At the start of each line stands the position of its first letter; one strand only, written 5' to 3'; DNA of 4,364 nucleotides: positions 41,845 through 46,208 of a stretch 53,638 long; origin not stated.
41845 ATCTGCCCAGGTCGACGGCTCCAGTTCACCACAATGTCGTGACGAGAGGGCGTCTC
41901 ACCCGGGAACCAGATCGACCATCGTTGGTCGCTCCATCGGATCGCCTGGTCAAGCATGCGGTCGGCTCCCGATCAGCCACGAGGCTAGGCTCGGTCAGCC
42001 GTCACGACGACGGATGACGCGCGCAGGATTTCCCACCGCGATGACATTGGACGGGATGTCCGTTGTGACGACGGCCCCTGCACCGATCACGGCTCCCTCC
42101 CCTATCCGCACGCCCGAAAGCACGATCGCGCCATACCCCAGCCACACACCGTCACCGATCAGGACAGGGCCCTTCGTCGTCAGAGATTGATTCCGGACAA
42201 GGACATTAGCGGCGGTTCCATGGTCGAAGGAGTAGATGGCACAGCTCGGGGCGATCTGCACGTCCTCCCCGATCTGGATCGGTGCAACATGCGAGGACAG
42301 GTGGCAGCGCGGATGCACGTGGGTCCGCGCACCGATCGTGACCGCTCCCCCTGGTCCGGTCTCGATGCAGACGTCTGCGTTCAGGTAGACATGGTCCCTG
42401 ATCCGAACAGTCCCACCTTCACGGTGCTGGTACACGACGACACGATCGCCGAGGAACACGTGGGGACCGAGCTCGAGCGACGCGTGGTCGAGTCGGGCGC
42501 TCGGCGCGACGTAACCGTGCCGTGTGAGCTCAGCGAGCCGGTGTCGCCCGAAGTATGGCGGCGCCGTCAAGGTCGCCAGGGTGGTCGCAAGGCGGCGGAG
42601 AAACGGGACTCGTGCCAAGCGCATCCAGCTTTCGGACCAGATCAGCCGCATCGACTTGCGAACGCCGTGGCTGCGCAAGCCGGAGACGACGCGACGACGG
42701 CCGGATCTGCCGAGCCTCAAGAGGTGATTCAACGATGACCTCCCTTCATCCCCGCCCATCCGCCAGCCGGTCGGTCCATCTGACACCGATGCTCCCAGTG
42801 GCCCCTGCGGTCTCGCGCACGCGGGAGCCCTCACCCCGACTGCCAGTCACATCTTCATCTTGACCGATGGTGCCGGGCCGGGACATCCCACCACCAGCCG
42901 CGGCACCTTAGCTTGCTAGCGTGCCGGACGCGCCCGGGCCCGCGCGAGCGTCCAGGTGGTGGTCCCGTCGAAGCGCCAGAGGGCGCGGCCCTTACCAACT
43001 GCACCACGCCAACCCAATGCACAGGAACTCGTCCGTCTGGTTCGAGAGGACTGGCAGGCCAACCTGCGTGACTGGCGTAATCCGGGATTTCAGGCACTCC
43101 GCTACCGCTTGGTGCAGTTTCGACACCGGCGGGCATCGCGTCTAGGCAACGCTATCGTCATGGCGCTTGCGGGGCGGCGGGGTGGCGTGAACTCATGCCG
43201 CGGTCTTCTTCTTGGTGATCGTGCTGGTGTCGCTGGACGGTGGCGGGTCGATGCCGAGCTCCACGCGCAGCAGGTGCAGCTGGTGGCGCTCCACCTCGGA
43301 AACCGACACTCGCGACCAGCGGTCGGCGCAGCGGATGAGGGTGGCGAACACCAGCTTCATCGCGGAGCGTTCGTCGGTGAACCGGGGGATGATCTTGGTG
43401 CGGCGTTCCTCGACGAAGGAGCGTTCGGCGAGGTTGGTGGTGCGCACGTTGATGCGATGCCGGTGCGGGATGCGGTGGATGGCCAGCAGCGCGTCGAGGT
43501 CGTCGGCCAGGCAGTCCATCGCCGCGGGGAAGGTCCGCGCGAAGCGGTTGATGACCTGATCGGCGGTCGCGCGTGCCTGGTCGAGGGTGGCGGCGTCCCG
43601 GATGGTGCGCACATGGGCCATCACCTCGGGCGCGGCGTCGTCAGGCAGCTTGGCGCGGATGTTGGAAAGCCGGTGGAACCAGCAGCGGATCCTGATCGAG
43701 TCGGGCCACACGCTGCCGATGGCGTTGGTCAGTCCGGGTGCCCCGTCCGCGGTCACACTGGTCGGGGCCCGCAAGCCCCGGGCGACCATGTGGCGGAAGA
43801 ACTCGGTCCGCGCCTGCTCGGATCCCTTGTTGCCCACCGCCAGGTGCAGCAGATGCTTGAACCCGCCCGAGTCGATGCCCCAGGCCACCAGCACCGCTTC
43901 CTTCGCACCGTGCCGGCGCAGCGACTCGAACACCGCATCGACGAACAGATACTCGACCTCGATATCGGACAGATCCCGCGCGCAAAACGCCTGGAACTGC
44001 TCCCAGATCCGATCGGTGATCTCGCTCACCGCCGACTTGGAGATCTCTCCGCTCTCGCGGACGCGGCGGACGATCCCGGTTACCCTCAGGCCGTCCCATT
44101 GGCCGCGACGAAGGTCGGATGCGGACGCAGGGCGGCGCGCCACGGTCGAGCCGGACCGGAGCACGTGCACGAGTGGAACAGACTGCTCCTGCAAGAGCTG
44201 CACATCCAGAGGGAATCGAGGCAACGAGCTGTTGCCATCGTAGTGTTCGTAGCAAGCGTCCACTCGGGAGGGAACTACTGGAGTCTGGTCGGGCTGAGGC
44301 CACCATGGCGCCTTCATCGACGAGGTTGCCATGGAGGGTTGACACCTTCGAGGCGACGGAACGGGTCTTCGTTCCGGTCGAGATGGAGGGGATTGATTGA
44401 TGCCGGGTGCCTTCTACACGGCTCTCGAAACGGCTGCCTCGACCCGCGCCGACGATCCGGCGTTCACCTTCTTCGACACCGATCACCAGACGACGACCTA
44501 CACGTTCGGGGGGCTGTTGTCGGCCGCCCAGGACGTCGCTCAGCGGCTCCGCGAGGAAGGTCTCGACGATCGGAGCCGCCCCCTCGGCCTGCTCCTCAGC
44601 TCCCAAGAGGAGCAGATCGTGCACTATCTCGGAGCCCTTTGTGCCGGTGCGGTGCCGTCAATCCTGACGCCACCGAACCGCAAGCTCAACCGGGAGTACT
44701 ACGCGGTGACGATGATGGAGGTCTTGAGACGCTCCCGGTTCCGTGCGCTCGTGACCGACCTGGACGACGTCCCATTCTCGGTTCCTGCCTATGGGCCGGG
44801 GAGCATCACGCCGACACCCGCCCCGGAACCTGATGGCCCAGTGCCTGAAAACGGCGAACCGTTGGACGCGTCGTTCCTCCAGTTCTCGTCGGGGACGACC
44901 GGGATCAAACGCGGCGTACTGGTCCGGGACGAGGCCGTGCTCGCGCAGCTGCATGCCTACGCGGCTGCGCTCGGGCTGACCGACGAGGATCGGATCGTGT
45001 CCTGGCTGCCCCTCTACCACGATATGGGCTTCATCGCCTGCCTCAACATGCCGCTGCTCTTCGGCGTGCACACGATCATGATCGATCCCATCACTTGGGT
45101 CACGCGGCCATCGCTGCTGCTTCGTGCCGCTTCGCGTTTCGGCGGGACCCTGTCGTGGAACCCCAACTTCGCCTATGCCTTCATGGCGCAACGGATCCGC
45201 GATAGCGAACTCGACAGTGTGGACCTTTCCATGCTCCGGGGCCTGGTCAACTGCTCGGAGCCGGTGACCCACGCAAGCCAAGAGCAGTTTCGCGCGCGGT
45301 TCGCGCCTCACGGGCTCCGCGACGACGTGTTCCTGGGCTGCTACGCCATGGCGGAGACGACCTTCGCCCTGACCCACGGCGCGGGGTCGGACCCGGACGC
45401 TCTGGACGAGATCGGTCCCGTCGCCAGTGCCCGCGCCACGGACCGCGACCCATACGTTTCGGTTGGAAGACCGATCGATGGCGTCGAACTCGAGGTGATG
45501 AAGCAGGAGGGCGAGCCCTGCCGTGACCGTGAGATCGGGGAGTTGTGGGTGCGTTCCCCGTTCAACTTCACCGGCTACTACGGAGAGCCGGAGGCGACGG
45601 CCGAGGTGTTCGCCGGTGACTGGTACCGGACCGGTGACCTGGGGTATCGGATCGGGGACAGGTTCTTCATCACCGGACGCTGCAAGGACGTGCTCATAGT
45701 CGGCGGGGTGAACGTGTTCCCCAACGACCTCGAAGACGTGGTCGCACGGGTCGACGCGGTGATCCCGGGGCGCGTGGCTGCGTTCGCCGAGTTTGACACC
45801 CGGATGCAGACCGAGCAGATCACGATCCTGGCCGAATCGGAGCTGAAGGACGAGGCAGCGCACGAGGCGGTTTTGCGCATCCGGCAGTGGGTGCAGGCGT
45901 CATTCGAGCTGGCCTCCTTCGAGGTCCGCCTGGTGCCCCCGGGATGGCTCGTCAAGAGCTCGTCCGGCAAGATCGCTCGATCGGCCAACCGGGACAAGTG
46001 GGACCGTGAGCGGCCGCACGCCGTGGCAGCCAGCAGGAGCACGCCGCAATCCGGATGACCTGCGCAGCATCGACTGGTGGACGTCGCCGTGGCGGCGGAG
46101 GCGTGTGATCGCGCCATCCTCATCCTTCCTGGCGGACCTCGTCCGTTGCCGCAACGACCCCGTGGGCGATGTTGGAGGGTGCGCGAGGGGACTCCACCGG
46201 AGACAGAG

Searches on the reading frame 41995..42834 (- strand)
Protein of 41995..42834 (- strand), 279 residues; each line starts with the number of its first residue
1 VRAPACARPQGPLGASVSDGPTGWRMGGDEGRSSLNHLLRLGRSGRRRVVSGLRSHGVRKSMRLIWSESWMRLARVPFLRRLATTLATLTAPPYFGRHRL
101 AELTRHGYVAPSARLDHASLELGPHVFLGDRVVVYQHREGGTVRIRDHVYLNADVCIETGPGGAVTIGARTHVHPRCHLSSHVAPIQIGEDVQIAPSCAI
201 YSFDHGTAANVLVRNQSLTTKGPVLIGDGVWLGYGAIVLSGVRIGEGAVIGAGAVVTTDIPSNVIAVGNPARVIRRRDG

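Call 39: search_protein_families(library=pfam, proteins=[window:41995-42834:-], max_evalue=0.001)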
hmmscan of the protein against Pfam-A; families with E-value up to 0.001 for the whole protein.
window:41995-42834:- (279 aa): 3 families
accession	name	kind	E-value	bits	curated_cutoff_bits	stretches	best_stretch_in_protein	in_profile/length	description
PF00132.30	Hexapep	-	2.5e-15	55.9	27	1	224-257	2-35/36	Bacterial transferase hexapeptide (six repeats)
PF14602.12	Hexapep_2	-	8.3e-08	32.3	27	1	223-257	1-33/34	Hexapeptide repeat of succinyl-transferase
PF25084.1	LbH_EIF2B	-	0.0008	19.8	54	0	147-249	2-104/105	EIF2B subunit epsilon LbH domain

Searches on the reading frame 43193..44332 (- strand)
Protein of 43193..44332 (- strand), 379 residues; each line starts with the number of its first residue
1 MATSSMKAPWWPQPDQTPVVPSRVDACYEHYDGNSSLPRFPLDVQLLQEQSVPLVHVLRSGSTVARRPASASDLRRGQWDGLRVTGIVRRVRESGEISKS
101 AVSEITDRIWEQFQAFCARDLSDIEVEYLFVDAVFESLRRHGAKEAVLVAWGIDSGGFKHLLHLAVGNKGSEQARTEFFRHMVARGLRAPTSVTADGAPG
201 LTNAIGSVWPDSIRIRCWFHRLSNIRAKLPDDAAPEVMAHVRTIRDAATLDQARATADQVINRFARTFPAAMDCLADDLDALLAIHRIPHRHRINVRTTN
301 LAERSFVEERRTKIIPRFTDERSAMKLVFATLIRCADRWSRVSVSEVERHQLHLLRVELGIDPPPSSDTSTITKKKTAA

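Call 39: search_protein_families(library=pfam, proteins=[window:43193-44332:-], max_evalue=0.001)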
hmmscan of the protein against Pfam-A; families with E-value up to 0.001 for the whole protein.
window:43193-44332:- (379 aa): 1 family
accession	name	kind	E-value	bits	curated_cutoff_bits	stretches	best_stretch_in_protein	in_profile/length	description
PF00872.24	Transposase_mut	-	4.3e-43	148.1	21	1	84-341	120-378/379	Transposase, Mutator family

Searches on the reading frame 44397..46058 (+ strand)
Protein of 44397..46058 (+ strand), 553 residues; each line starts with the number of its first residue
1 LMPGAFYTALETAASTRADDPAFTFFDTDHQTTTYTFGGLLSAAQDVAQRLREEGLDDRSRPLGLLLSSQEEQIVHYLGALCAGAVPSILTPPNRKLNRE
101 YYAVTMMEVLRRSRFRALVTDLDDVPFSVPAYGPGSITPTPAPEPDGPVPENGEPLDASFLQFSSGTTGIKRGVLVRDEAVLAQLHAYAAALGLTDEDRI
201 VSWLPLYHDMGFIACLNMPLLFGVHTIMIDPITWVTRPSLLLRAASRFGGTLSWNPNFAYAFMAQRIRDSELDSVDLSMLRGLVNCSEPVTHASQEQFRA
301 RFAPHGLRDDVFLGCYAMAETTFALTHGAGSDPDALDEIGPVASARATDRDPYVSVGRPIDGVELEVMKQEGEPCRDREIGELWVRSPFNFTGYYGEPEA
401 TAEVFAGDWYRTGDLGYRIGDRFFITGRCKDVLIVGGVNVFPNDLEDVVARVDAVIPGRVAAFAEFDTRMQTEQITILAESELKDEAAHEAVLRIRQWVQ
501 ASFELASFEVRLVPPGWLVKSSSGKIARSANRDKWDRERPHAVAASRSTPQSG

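Call 3: search_protein_families(library=pfam, proteins=[window:44397-46058:+], max_evalue=0.1)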
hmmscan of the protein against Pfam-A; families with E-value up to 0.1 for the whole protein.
window:44397-46058:+ (553 aa): 3 families
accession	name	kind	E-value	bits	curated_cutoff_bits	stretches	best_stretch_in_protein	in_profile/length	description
PF00501.34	AMP-binding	-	8.5e-47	160.2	29.9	1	11-395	2-384/384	AMP-binding enzyme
PF14535.12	AMP-binding_C_2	-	0.012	16.3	25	1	437-528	1-91/96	AMP-binding enzyme C-terminal domain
PF23024.1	AMP-dom_DIP2-like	-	0.044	14.3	27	0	431-537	2-102/110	Disco-interacting protein 2-like, AMP domain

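Call 4: search_protein_families(library=ncbifam, proteins=[window:44397-46058:+], max_evalue=0.1)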
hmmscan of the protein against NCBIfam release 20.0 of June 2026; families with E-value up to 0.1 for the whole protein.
window:44397-46058:+ (553 aa): 103 families (the best 25 are shown)
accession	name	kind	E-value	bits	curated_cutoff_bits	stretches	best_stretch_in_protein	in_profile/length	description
NF006624.1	PRK09192.1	subfamily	4.4e-85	286.1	600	1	6-535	18-560/567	fatty acyl-AMP ligase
NF005850.0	PRK07768.1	subfamily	7.5e-85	285.2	572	1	23-532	19-540/545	long-chain-fatty-acid--CoA ligase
NF004282.0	PRK05691.1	subfamily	9.4e-76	254.2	4090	1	3-537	8-560/4334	non-ribosomal peptide synthase/polyketide synthase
NF004509.1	PRK05850.1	subfamily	4.9e-66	223.2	775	1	8-537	7-570/578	fatty-acid--AMP ligase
NF004510.0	PRK05851.1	equivalog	1.2e-65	221.7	621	1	26-534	22-519/525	long-chain-fatty acid--ACP ligase MbtM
NF040633.1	FadD32_Coryne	exception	8.9e-59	199.3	875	1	157-535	202-612/614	FadD32-like long-chain-fatty-acid--AMP ligase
NF009124.0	PRK12476.1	subfamily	1.6e-58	198.3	922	1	157-535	194-604/612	fatty acyl-AMP ligase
NF038337.1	FAAL_FadD21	exception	1.5e-55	188.8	1100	1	11-538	11-572/579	fatty-acid--AMP ligase FAAL21/FadD21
NF038339.3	FAAL_FadD32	equivalog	3.6e-52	177.3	975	1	157-532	178-605/625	long-chain-fatty-acid--AMP ligase FadD32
NF038338.1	FAAL_FadD28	exception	1.6e-48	165.5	1100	1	8-536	8-571/580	fatty-acid--AMP ligase FAAL28/FadD28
NF004837.0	PRK06187.1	subfamily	1.2e-42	145.9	476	1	156-537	170-524/531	long-chain-fatty-acid--CoA ligase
NF004511.1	PRK05852.1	equivalog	1.1e-36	126.6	650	1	11-504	6-476/505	FadD7 family fatty acid--CoA ligase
NF005702.0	PRK07514.1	subfamily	7.3e-36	123.6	558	1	6-486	5-457/506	malonyl-CoA synthase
TIGR01733.1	AA-adenyl-dom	subfamily_domain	8.2e-32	110.5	317.4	1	36-455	1-404/409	amino acid adenylation domain-containing protein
NF006182.0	PRK08316.1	subfamily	1.8e-30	105.9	663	2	338-535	323-517/523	fatty acyl-CoA synthetase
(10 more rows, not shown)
